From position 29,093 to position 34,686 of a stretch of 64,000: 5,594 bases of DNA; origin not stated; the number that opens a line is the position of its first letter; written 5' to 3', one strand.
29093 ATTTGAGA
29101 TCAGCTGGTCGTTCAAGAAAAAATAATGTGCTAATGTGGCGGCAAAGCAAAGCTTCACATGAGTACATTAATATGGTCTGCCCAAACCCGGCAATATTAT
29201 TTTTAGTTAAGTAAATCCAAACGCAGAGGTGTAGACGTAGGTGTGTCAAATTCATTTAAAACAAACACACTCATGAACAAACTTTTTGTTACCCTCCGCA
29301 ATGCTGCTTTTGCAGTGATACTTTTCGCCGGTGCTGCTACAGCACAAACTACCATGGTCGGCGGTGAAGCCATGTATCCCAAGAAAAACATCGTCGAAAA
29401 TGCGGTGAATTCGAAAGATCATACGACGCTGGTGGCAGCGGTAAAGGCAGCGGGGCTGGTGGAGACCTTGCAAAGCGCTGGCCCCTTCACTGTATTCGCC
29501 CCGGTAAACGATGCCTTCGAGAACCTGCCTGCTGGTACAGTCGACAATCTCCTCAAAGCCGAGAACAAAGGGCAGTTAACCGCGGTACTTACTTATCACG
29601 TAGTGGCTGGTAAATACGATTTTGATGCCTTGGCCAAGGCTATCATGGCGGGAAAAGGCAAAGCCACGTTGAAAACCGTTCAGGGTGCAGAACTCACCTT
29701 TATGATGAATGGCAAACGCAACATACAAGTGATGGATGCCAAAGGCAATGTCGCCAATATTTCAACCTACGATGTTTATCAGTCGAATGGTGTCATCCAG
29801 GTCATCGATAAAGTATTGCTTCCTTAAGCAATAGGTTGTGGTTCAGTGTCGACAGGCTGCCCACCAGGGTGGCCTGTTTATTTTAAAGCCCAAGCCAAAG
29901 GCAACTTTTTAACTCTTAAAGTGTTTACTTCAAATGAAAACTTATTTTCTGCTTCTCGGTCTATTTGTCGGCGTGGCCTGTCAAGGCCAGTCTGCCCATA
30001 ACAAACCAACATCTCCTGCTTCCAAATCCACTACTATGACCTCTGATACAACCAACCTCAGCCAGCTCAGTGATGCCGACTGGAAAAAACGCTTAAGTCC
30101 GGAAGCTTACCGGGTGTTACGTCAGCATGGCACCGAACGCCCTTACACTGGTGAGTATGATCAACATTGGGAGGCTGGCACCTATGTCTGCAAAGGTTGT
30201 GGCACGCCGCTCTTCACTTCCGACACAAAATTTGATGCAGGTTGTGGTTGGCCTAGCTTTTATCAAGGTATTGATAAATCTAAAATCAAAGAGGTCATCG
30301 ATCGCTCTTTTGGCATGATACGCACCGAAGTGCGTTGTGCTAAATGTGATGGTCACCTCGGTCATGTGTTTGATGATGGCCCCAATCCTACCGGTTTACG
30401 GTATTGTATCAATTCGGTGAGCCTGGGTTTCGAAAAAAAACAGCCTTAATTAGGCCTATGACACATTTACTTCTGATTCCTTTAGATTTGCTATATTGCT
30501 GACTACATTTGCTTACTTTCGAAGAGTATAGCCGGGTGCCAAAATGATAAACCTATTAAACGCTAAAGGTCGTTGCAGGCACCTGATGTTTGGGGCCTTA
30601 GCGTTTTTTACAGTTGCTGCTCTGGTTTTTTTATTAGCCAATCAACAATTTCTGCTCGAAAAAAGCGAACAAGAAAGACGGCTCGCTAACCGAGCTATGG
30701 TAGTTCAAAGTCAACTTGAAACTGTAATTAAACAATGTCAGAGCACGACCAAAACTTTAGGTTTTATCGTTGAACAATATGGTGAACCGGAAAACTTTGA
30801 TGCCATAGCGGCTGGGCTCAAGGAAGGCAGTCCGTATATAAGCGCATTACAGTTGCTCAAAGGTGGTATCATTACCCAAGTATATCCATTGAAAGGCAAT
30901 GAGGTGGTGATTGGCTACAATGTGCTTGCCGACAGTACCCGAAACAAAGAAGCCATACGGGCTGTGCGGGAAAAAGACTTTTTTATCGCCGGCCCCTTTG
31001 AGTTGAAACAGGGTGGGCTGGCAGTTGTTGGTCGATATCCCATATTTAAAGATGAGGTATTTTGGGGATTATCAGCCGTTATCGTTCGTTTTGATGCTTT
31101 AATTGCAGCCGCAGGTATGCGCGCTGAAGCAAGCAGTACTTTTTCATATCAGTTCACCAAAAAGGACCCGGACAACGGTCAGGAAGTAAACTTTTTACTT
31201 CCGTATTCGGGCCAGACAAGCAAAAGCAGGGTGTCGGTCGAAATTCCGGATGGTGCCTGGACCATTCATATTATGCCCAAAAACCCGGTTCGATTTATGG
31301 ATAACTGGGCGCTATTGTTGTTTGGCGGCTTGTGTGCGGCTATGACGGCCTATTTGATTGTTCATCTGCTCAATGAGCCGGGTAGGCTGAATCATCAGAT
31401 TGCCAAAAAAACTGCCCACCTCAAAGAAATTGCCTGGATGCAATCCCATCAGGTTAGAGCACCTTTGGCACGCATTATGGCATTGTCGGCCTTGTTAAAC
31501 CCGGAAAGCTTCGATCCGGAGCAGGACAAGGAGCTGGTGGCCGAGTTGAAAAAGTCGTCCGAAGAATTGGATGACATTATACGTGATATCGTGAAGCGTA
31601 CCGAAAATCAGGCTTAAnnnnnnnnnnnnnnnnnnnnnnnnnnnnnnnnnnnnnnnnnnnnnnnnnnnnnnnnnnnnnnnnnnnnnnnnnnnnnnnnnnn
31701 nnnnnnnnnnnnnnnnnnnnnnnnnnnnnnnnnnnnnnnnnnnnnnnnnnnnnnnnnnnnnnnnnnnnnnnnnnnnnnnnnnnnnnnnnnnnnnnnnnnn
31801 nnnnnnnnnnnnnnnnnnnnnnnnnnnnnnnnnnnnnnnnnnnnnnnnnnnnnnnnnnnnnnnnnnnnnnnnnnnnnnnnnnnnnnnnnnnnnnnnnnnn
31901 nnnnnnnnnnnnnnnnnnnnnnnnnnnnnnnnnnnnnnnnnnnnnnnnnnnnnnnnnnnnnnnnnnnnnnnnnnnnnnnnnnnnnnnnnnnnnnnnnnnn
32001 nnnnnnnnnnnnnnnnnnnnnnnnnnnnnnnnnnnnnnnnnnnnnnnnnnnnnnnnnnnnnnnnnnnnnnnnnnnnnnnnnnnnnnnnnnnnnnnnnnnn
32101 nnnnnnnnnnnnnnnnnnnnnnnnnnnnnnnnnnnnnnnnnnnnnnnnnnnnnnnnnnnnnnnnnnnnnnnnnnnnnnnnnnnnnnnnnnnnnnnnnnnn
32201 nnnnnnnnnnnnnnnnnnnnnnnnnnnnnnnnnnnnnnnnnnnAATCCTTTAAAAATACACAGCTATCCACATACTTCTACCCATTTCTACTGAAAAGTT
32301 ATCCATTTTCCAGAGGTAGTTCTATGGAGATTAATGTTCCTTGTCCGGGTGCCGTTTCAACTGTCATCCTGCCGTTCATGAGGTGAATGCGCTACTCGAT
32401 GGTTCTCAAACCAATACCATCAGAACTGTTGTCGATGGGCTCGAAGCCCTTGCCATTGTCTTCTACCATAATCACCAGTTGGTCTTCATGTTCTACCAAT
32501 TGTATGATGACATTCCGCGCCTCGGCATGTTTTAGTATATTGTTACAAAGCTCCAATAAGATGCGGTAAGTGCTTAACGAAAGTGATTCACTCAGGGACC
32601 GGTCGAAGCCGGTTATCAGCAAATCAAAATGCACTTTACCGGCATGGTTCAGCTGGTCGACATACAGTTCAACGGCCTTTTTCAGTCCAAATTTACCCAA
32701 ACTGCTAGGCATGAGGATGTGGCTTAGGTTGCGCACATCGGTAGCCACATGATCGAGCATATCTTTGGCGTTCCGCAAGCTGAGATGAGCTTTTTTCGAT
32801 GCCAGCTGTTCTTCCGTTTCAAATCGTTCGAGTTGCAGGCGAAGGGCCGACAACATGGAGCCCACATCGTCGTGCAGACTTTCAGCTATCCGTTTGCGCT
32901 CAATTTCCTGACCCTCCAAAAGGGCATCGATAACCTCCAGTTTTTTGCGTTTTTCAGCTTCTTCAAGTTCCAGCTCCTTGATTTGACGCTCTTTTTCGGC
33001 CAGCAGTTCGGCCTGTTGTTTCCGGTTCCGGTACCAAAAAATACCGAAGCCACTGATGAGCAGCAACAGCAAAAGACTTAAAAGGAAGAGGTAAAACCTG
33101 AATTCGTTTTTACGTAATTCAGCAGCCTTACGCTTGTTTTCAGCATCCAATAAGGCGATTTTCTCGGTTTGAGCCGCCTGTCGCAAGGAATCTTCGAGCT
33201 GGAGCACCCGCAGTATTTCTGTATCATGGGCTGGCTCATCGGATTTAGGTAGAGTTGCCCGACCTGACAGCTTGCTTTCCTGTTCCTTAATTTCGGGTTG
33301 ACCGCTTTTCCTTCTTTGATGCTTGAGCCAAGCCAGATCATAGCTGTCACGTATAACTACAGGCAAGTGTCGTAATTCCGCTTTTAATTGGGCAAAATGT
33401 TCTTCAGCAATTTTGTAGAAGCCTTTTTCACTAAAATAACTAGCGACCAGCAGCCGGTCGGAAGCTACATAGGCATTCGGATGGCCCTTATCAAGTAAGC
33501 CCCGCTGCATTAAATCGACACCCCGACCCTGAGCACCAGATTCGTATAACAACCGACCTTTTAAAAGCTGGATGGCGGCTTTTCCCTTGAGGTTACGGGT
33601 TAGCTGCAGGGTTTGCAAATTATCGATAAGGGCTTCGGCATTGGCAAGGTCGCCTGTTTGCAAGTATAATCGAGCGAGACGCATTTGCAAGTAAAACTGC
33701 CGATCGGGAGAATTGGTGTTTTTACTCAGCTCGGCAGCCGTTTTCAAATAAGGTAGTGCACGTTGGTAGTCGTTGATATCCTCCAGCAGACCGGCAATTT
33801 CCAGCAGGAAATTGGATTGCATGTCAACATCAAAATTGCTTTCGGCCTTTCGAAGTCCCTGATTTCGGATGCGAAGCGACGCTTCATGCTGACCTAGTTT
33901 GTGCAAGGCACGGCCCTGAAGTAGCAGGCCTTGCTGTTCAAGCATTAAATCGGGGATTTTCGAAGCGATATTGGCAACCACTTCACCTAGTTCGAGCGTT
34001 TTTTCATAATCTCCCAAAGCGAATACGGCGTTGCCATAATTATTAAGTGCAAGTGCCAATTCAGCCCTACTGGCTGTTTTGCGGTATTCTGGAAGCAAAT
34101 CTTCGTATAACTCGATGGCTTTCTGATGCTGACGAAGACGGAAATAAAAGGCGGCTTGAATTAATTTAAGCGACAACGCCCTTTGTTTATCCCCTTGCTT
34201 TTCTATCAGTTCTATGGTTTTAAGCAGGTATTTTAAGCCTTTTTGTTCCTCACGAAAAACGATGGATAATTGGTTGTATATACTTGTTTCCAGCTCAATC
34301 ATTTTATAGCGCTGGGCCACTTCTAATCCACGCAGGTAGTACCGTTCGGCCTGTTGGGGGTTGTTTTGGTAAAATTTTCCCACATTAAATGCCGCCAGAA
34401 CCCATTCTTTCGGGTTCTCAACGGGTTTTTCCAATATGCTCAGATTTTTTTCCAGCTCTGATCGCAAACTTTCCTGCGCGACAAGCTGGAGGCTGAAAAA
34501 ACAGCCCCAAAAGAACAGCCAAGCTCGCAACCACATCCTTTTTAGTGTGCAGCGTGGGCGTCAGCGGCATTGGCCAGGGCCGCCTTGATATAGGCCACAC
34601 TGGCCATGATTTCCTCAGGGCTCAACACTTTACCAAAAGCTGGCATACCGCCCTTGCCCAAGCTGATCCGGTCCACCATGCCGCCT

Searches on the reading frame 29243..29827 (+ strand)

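Call 44: search_protein_families(library=pfam, proteins=[window:29243-29827:+], max_evalue=0.00001)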
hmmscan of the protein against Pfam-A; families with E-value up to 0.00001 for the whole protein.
window:29243-29827:+ (194 aa): 1 family
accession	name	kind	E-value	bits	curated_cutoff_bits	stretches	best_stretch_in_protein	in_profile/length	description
PF02469.27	Fasciclin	-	6.6e-33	114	22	1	59-194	2-123/123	Fasciclin domain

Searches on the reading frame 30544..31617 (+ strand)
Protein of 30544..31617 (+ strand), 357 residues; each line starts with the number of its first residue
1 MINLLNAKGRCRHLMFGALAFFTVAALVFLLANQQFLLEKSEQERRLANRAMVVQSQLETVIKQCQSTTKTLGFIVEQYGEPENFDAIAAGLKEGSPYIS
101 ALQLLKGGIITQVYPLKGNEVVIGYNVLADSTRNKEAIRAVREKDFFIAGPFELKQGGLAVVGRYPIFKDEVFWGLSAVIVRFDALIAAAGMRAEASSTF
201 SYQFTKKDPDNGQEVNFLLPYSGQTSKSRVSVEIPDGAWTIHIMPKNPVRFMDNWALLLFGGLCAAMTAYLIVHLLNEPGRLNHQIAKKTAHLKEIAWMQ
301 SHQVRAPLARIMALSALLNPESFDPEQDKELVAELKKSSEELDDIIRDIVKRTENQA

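Call 44: search_protein_families(library=pfam, proteins=[window:30544-31617:+], max_evalue=0.00001)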
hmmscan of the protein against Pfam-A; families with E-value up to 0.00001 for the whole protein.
window:30544-31617:+ (357 aa): 2 families
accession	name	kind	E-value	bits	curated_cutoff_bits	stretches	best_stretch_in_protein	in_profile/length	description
PF03924.19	CHASE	-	1.4e-09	38.4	25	1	109-206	66-178/189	CHASE domain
PF00512.31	HisKA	-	8.7e-07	29.3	26.9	1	301-349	10-57/66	His Kinase A (phospho-acceptor) domain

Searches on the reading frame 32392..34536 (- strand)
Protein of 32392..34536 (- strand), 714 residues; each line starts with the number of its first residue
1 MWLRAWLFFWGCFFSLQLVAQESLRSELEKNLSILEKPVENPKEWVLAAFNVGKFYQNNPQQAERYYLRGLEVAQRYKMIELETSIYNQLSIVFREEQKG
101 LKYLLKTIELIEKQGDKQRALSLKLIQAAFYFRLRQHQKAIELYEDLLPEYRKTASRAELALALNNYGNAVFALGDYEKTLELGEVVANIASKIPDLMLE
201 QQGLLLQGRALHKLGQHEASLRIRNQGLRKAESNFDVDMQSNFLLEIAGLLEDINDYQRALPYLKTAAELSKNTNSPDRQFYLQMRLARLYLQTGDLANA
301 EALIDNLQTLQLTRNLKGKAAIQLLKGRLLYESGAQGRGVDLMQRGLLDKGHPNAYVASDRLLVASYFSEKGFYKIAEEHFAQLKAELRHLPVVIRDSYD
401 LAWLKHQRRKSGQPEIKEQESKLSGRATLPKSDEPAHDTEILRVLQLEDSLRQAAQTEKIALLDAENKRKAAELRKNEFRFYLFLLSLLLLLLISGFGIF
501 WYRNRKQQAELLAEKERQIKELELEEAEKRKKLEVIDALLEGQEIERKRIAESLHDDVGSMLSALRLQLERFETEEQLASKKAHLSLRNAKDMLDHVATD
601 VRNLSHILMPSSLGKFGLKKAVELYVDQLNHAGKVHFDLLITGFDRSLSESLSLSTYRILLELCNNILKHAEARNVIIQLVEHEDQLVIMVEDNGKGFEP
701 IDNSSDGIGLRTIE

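Call 44: search_protein_families(library=pfam, proteins=[window:32392-34536:-], max_evalue=0.00001)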
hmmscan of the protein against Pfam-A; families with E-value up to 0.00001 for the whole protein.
window:32392-34536:- (714 aa): 3 families
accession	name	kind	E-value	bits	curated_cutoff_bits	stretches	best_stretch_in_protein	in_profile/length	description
PF13424.12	TPR_12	-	3e-12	47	30.1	1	127-191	9-75/77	Tetratricopeptide repeat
PF07730.19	HisKA_3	-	1.1e-10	42.3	24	1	546-612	1-67/68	Histidine kinase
PF02518.31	HATPase_c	-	2e-06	28.6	26.4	1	656-700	6-51/111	Histidine kinase-, DNA gyrase B-, and HSP90-like ATPase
